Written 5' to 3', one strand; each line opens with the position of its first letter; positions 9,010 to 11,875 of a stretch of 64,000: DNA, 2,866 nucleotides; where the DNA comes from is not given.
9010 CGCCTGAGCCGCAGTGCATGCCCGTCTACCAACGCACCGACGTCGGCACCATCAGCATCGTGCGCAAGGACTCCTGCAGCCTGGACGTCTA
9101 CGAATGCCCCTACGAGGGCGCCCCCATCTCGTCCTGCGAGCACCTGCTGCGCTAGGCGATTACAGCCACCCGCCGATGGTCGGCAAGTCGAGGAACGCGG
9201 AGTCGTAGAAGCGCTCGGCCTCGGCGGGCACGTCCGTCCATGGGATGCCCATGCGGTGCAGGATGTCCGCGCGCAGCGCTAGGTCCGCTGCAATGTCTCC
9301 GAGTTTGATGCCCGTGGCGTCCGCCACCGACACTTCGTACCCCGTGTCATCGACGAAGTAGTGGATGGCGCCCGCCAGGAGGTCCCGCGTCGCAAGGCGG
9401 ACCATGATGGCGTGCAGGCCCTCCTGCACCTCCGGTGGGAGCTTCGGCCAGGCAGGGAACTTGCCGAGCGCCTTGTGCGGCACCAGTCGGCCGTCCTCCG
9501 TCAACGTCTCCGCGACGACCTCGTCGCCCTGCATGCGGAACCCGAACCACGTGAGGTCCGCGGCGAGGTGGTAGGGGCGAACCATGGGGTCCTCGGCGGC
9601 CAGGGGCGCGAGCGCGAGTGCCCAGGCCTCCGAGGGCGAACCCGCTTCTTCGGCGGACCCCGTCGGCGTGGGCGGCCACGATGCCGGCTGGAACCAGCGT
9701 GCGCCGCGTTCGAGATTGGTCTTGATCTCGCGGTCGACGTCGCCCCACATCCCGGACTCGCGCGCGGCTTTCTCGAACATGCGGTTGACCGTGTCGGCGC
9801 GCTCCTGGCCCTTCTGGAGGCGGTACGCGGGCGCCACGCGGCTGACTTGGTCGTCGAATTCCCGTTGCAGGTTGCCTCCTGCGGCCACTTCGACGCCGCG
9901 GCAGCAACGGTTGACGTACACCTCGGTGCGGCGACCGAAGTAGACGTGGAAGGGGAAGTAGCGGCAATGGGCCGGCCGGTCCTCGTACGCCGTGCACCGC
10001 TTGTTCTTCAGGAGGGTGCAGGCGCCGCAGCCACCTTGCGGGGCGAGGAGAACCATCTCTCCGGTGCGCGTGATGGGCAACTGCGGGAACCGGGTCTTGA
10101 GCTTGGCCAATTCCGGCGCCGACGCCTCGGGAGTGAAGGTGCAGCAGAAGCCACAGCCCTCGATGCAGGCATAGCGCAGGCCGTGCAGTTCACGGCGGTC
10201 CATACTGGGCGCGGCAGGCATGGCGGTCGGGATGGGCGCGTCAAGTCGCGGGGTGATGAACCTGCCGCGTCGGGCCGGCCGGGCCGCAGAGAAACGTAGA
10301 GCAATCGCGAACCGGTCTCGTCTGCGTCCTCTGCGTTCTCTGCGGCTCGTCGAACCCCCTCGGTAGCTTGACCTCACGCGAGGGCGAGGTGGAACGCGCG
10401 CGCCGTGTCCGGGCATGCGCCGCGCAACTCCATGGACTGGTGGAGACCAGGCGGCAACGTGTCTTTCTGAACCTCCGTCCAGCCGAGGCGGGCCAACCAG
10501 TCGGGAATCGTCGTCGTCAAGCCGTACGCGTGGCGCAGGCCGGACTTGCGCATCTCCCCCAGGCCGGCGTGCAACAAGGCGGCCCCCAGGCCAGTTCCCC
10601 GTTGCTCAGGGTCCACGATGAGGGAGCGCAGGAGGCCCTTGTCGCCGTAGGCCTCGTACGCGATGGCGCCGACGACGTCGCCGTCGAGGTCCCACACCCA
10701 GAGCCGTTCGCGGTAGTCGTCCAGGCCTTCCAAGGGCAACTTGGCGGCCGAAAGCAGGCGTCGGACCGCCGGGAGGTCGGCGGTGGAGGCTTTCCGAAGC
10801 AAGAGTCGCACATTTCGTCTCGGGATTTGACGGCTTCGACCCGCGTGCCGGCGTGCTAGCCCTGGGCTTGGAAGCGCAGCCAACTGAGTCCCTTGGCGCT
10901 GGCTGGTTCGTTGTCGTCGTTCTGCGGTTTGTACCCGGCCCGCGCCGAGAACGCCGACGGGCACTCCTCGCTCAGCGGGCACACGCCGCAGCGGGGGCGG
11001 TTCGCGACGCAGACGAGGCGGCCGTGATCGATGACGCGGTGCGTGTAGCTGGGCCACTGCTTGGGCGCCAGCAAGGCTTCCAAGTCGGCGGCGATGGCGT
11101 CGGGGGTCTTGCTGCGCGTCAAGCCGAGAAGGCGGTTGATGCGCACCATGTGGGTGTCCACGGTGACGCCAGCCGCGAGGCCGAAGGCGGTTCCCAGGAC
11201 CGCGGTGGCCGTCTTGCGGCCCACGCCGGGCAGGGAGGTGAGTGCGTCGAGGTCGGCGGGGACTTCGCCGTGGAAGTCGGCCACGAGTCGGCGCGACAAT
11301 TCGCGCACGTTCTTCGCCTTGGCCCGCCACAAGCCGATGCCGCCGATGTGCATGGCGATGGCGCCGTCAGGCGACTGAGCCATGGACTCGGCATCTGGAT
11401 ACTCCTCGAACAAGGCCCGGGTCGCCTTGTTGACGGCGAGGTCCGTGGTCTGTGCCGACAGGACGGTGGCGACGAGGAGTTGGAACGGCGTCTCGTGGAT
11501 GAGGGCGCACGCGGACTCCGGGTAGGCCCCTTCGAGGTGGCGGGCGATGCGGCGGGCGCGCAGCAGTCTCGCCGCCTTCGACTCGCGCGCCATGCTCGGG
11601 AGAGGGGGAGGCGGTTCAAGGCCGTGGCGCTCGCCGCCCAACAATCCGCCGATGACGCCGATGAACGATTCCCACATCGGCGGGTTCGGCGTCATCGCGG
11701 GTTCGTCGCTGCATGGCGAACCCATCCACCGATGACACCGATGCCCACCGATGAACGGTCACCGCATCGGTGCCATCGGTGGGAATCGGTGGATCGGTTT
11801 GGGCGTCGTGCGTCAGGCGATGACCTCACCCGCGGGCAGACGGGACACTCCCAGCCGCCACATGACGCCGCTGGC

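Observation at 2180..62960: Dense family of hairpin elements with three 9-nt units per arm and arm-to-arm compensatory core changes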

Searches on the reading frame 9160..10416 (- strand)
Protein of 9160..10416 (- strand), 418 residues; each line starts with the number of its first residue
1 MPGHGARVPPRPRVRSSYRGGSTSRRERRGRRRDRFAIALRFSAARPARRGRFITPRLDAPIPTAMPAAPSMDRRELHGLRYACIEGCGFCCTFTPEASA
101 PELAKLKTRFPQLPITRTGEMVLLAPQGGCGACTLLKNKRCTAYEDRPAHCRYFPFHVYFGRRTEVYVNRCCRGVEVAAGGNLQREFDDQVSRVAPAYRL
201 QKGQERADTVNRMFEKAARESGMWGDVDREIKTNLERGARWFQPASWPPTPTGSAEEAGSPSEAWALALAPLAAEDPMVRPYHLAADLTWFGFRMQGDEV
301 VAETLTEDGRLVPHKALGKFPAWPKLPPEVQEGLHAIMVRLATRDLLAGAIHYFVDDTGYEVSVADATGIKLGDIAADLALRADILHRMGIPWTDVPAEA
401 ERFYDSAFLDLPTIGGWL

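Call 12: search_protein_families(library=pfam, proteins=[window:9160-10416:-])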
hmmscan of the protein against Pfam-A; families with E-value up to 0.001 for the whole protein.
window:9160-10416:- (418 aa): 1 family
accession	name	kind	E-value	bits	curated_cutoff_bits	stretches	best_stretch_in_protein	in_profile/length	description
PF03692.20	CxxCxxCC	-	1.3e-07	32.7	23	1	84-161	2-73/85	Putative zinc- or iron-chelating domain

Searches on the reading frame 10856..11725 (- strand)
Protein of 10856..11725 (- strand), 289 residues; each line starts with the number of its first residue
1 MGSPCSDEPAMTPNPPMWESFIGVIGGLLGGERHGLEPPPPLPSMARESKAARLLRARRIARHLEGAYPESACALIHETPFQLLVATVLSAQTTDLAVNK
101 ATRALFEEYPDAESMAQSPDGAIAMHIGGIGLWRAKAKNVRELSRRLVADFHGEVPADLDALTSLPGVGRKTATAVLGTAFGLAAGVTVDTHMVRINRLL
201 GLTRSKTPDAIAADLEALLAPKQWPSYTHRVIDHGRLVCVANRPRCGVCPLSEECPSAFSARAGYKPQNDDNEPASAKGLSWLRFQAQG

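Call 12: search_protein_families(library=pfam, proteins=[window:10856-11725:-])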
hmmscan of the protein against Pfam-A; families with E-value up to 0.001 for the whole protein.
window:10856-11725:- (289 aa): 2 families
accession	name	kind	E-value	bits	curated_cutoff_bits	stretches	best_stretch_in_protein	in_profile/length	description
PF00730.31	HhH-GPD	-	7e-17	62.2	26.2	1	85-220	1-107/108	HhH-GPD superfamily base excision DNA repair protein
PF00633.29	HHH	-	2.2e-08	34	24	1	151-177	2-28/30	Helix-hairpin-helix motif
